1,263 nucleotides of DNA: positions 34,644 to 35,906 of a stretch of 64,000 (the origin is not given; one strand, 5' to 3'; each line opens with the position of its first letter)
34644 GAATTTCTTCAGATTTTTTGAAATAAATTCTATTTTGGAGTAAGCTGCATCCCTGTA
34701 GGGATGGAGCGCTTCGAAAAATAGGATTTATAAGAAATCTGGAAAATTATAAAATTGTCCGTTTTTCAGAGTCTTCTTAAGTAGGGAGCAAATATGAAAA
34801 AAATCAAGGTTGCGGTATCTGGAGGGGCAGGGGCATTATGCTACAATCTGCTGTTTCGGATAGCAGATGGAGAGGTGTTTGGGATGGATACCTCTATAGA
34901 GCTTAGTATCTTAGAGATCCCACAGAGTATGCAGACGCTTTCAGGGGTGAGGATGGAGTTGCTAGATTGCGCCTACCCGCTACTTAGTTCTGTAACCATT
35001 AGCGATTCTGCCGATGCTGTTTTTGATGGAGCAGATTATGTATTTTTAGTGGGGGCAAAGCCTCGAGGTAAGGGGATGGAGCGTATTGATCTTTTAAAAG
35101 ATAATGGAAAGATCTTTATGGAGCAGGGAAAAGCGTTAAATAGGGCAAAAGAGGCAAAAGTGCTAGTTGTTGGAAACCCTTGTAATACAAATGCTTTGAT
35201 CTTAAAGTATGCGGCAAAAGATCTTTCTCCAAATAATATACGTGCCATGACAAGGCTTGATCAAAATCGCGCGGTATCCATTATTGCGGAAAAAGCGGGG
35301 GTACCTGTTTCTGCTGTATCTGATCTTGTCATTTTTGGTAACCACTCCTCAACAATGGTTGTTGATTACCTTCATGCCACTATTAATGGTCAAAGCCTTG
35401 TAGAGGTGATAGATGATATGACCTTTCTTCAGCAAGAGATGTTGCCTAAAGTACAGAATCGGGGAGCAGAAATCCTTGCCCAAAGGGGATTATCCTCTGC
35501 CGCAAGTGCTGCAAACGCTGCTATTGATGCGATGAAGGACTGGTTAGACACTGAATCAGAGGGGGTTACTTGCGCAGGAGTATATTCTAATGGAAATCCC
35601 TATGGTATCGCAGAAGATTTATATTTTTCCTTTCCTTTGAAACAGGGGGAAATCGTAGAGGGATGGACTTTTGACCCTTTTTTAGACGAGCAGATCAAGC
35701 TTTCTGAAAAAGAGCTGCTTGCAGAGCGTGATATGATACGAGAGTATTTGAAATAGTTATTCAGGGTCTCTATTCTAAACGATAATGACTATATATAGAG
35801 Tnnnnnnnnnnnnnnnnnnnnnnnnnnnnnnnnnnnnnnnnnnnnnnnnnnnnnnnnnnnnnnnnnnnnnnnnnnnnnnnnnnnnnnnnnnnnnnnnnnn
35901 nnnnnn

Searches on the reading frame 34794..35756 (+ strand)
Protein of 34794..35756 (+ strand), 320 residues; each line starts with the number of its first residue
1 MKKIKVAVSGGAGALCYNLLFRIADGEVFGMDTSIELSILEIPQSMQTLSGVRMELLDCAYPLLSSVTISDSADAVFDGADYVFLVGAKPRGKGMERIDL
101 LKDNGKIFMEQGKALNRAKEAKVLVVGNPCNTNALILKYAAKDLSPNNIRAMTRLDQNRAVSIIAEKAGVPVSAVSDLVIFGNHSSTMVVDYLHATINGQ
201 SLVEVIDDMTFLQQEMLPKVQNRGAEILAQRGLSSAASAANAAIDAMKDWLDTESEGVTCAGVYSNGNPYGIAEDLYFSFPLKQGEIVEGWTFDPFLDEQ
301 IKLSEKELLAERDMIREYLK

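Call 29: search_protein_families(library=pfam, proteins=[window:34794-35756:+])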
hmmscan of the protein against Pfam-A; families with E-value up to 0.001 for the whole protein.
window:34794-35756:+ (320 aa): 2 families
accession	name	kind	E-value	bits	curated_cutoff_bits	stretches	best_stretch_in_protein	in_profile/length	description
PF02866.23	Ldh_1_C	-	3.7e-32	112.1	22.6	1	153-313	1-168/174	lactate/malate dehydrogenase, alpha/beta C-terminal domain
PF00056.29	Ldh_1_N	-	2e-26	93.2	27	1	4-142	1-133/141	lactate/malate dehydrogenase, NAD binding domain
